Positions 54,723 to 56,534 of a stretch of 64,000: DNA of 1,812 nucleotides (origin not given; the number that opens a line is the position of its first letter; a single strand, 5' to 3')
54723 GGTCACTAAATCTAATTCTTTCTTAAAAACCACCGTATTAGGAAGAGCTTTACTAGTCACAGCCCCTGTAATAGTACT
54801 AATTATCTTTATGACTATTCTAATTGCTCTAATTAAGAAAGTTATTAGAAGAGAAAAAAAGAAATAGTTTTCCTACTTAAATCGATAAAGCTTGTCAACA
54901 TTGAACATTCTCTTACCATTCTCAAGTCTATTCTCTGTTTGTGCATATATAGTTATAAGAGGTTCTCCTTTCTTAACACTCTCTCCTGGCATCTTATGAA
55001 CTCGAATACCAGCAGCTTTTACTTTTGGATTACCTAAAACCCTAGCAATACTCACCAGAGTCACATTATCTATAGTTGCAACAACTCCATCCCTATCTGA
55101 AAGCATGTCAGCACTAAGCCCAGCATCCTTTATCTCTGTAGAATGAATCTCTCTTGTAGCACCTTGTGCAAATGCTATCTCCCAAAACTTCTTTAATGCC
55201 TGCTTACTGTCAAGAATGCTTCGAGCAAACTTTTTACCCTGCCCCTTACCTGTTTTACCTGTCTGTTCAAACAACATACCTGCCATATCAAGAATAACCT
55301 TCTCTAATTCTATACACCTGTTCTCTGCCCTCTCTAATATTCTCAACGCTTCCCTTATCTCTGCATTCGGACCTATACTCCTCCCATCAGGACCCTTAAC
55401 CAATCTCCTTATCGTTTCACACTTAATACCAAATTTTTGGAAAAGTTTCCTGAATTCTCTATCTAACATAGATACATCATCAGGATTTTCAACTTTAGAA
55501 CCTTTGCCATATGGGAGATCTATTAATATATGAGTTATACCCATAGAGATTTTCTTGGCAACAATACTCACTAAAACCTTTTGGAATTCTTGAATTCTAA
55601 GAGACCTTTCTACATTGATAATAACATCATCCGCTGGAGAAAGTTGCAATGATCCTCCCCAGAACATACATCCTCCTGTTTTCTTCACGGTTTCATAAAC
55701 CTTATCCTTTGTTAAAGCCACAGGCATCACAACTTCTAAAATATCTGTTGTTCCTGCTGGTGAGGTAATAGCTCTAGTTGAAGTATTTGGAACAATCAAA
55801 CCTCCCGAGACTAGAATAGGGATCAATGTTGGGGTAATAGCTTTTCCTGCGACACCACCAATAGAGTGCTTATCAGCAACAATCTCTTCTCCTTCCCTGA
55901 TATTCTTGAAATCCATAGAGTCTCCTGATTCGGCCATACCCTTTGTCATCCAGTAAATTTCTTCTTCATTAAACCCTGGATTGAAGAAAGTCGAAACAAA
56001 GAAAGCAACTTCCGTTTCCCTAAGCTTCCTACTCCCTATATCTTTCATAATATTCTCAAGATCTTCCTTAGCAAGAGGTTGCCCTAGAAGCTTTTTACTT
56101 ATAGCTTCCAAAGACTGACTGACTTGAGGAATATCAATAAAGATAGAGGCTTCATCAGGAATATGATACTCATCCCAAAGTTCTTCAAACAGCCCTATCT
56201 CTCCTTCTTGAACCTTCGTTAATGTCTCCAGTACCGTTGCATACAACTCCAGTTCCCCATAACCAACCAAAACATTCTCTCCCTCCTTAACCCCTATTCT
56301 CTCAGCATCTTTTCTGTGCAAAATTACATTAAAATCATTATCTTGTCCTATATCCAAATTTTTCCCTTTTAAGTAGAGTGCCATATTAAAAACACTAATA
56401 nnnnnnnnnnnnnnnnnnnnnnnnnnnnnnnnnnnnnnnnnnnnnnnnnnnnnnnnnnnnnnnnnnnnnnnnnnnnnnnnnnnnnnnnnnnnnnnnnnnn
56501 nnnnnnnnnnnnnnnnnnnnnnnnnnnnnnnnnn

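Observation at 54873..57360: Archaeal-type AMP/nucleoside salvage module (AMP phosphorylase and R15P isomerase) without RuBisCO in the window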

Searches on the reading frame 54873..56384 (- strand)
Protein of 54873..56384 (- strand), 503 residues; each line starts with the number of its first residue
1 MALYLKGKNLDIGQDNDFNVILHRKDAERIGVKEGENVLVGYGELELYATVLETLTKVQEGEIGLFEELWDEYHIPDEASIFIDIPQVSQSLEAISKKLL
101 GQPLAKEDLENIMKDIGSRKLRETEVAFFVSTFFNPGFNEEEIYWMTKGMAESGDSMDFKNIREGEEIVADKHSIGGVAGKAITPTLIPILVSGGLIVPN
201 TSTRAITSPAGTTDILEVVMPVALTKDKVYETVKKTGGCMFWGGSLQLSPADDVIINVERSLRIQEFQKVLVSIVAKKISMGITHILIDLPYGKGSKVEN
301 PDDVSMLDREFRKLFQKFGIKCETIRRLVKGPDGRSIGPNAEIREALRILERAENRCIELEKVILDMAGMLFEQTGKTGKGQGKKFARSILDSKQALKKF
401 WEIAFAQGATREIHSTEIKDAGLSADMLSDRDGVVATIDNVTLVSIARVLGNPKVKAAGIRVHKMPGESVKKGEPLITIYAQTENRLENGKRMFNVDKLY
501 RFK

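Call 3: search_protein_families(library=ncbifam, proteins=[window:54873-56384:-], max_evalue=0.001)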
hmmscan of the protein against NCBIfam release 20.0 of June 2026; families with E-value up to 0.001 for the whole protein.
window:54873-56384:- (503 aa): 9 families
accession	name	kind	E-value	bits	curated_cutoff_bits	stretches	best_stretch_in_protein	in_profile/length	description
TIGR03327.1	AMP_phos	equivalog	2.2e-133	445.4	535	1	6-492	3-482/500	AMP phosphorylase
NF003338.0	PRK04350.1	subfamily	7.2e-133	443.6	434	1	8-495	6-487/502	thymidine phosphorylase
TIGR02645.1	ARCH_P_rylase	hypoth_equivalog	1.7e-130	435.8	434.6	1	8-490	4-479/493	putative thymidine phosphorylase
TIGR02644.1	Y_phosphoryl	subfamily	6.5e-55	186.6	409.05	1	93-492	3-408/417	pyrimidine-nucleoside phosphorylase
NF004490.0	PRK05820.1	equivalog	2.3e-50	171.5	269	1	93-491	7-413/439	thymidine phosphorylase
NF004747.0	PRK06078.1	equivalog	1.5e-36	125.9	559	1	93-486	5-404/434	pyrimidine-nucleoside phosphorylase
TIGR02643.1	T_phosphoryl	equivalog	8.8e-34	117.1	570.7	1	93-491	5-413/437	thymidine phosphorylase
TIGR01245.1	trpD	equivalog_domain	4e-06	26.4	199.05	1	101-239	7-144/330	anthranilate phosphoribosyltransferase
NF011201.0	PRK14607.1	equivalog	6.6e-05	21.8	670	1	92-240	196-342/534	bifunctional anthranilate synthase component II/anthranilate phosphoribosyltransferase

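Call 4: search_protein_families(library=pfam, proteins=[window:54873-56384:-], max_evalue=0.001)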
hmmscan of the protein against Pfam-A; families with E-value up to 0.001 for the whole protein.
window:54873-56384:- (503 aa): 3 families
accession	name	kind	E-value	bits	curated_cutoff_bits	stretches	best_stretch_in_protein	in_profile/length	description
PF07831.19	PYNP_C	-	1.4e-09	37.9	27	1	435-489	2-63/75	Pyrimidine nucleoside phosphorylase C-terminal domain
PF00591.27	Glycos_transf_3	-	3.7e-09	37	27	1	168-287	3-136/253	Glycosyl transferase family, a/b domain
PF02885.22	Glycos_trans_3N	-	2.1e-07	31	26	1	93-154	2-63/63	Glycosyl transferase family, helical bundle domain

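Call 8: search_solved_structures(query=window:54873-56384:-, show_alignments=2)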
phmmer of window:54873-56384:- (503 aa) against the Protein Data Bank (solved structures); distinct sequences matched with E-value up to 0.001: 14.
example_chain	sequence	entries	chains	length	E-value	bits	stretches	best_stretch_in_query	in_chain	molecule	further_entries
4ga5_B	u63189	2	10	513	1.9e-85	290.7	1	17-489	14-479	Putative thymidine phosphorylase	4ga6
4ga4_A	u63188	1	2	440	1.1e-80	275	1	90-489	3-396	Putative thymidine phosphorylase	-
7m7k_B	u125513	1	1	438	3.9e-29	105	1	92-489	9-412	Pyrimidine-nucleoside phosphorylase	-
1brw_A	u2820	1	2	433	1.7e-27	99.6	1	92-487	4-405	PROTEIN (PYRIMIDINE NUCLEOSIDE PHOSPHORYLASE)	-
2dsj_A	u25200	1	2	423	3.8e-27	98.5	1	95-483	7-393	Pyrimidine-nucleoside (Thymidine) phosphorylase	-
5oln_A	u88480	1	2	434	7.1e-26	94.3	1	92-488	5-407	Pyrimidine-nucleoside phosphorylase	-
5ep8_A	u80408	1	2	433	7.2e-24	87.7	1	92-488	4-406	Pyrimidine-nucleoside phosphorylase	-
2j0f_A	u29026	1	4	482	3.8e-23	85.2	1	86-410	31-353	THYMIDINE PHOSPHORYLASE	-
1uou_A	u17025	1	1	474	3.4e-22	82.1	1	86-410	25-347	THYMIDINE PHOSPHORYLASE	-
2wk5_A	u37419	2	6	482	3.5e-22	82.1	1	86-410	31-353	THYMIDINE PHOSPHORYLASE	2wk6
1azy_A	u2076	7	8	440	5e-20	75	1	93-489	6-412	THYMIDINE PHOSPHORYLASE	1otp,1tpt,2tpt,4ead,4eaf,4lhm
3h5q_A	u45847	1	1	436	6.3e-19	71.4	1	92-484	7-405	Pyrimidine-nucleoside phosphorylase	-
5ey3_A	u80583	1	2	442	1.1e-18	70.5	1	92-483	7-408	Thymidine phosphorylase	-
4x46_A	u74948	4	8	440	1.2e-18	70.4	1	93-483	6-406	Thymidine phosphorylase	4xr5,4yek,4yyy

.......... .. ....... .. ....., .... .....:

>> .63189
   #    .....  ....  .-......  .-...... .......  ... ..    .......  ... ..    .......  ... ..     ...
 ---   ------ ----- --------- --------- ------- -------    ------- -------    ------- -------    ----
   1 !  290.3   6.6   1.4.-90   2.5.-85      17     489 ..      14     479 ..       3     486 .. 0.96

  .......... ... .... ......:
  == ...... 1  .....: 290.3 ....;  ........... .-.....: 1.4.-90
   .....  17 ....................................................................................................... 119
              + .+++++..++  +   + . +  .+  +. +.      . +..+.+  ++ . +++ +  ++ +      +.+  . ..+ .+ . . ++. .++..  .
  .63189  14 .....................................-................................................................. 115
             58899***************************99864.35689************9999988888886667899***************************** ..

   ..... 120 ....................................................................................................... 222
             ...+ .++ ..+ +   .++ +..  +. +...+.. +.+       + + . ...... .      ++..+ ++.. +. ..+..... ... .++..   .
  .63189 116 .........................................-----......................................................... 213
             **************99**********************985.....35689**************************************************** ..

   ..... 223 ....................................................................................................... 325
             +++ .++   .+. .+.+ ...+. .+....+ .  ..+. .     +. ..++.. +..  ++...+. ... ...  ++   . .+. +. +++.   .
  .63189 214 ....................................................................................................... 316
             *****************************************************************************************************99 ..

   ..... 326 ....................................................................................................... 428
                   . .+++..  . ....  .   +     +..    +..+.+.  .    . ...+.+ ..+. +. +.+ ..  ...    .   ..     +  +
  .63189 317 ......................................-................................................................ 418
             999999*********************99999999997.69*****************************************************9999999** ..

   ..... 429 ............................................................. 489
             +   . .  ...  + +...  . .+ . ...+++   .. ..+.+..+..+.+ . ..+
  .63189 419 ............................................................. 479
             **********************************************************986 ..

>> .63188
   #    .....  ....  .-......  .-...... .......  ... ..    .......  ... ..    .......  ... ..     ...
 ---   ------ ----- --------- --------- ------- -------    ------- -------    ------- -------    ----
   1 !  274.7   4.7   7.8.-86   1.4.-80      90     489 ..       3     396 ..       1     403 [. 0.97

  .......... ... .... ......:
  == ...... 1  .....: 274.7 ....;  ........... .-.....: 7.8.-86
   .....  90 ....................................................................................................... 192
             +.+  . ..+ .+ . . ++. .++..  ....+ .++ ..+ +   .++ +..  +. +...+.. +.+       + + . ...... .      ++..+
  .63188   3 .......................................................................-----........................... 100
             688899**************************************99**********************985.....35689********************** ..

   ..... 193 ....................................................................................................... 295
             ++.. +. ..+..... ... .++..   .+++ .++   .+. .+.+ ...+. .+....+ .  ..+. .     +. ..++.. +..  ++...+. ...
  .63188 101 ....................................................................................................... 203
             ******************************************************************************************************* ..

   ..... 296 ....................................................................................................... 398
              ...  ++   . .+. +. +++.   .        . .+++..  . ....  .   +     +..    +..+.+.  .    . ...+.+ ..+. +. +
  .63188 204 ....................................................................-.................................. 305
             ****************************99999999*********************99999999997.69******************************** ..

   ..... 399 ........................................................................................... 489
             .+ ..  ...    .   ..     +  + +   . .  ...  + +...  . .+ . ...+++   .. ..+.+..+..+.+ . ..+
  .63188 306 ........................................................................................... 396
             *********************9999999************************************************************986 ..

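Call 10: find_encoding_contigs(protein=window:54873-56384:-, flank=10000, max_places=6)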
Protein window:54873-56384:- (503 aa): 2 contigs read that carry it; 2 places shown.
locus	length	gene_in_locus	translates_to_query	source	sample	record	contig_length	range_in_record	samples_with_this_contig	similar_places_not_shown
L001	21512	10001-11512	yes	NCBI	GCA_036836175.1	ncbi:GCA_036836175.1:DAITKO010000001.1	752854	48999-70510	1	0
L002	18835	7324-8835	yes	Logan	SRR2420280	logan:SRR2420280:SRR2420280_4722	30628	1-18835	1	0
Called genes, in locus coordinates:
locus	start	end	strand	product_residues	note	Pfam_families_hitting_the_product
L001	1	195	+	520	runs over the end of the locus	PF00294:PfkB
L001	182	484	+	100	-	PF03819:MazG (weak), PF12643:MazG-like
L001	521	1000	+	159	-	PF00583:Acetyltransf_1, PF13673:Acetyltransf_10 (weak), PF13508:Acetyltransf_7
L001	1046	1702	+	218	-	-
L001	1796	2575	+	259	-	PF00005:ABC_tran, PF13304:AAA_21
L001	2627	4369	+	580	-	-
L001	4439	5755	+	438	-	-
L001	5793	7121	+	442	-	PF01743:PolyA_pol, PF12627:PolyA_pol_RNAbd, PF01966:HD, PF13735:tRNA_NucTran2_2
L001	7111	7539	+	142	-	PF22769:DCD, PF00692:dUTPase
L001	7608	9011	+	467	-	PF00753:Lactamase_B, PF23023:Anti-Pycsar_Apyc1 (weak), PF12706:Lactamase_B_2 (faint), PF16661:Lactamase_B_6, PF10996:Beta-Casp, PF07521:RMMBL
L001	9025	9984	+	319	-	PF01008:IF-2B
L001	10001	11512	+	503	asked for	PF02885:Glycos_trans_3N (weak), PF00591:Glycos_transf_3, PF07831:PYNP_C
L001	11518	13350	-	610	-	PF01841:Transglut_core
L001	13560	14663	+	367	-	PF01926:MMR_HSR1, PF02421:FeoB_N, PF02824:TGS (weak), PF06071:YchF-GTPase_C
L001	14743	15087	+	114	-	PF01250:Ribosomal_S6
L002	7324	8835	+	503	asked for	PF02885:Glycos_trans_3N (weak), PF00591:Glycos_transf_3, PF07831:PYNP_C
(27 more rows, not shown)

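Call 21: find_homologous_proteins(query=window:54873-56384:-, max_evalue=1e-20)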
Query window:54873-56384:- (503 aa): 926 proteins with E <= 1e-20 among 8000 candidates; the best 120 are listed.
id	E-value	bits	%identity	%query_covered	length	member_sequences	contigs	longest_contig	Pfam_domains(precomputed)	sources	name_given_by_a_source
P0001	0.0e+0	1108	99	100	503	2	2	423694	PF07831.20,PF00591.28,PF02885.23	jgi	jgi:AMP phosphorylase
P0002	0.0e+0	1106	99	100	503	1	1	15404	PF07831.20,PF00591.28,PF02885.23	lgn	-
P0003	0.0e+0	1089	99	99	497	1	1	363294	PF07831.20,PF00591.28,PF02885.23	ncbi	-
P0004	0.0e+0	1035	90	100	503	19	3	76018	PF07831.20,PF00591.28,PF02885.23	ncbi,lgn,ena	-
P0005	4.1e-273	924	82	100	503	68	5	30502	PF07831.20,PF00591.28,PF02885.23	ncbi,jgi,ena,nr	ncbi:MAG TPA: thymidine phosphorylase [Candidatus Dojkabacteria bacterium]|nr:thymidine phosphorylas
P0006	1.7e-269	913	80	100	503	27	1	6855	PF07831.20,PF00591.28,PF02885.23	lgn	-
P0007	1.3e-265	900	78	100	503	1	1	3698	PF07831.20,PF00591.28,PF02885.23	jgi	-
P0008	2.2e-265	899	81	98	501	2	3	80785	PF07831.20,PF00591.28,PF02885.23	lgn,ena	-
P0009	2.6e-258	876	77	100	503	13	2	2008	PF07831.20,PF00591.28,PF02885.23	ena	-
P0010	8.0e-258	874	77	100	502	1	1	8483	PF07831.20,PF00591.28,PF02885.23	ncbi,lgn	-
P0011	5.7e-257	871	77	100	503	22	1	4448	PF07831.20,PF00591.28,PF02885.23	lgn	-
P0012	2.8e-255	866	76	100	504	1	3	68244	PF07831.20,PF00591.28,PF02885.23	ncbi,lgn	-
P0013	1.2e-249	847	74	100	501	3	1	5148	PF07831.20,PF00591.28,PF02885.23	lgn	-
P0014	6.7e-246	835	73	100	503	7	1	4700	PF07831.20,PF00591.28,PF02885.23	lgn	-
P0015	8.5e-245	831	73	100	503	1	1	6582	PF07831.20,PF00591.28,PF02885.23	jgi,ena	-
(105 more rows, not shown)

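Call 22: find_related_loci(query=window:54873-56384:-, collection=metagenome_contigs, flank=10000)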
Query window:54873-56384:- (503 aa) in metagenome_contigs; peptide patterns used: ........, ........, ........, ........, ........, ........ (x = any residue, [..] = any of these).
105 stretches matched a pattern; 43 encode a relative of the query (tblastn E <= 1e-3); 43 distinct loci.
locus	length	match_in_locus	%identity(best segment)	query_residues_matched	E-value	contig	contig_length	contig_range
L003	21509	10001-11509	82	1-503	0e+0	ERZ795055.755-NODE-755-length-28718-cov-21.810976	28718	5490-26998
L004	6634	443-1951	80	1-503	0e+0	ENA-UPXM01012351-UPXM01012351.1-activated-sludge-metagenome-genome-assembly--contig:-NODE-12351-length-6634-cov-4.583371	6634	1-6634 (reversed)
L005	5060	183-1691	80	1-503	0e+0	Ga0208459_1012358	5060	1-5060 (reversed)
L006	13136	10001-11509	80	1-503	0e+0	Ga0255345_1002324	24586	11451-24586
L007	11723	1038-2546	80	1-503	0e+0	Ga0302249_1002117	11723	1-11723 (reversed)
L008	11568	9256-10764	80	1-503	0e+0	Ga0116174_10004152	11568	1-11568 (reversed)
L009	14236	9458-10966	80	1-503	0e+0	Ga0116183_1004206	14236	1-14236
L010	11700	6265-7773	80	1-503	0e+0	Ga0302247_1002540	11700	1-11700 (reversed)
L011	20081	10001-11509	80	1-503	0e+0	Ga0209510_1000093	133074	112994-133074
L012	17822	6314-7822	80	1-503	0e+0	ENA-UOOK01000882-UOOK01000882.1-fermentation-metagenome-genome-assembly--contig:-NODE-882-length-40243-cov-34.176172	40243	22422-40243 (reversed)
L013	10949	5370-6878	80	1-503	0e+0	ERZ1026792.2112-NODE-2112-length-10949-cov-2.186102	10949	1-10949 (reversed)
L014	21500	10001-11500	76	1-500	0e+0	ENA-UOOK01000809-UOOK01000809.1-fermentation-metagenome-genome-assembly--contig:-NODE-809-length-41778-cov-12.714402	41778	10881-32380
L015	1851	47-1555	74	1-503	0e+0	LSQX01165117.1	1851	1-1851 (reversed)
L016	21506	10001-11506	72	1-502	0e+0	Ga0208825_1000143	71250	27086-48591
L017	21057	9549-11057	72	1-503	0e+0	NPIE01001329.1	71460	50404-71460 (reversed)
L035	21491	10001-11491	48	2-499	5e-156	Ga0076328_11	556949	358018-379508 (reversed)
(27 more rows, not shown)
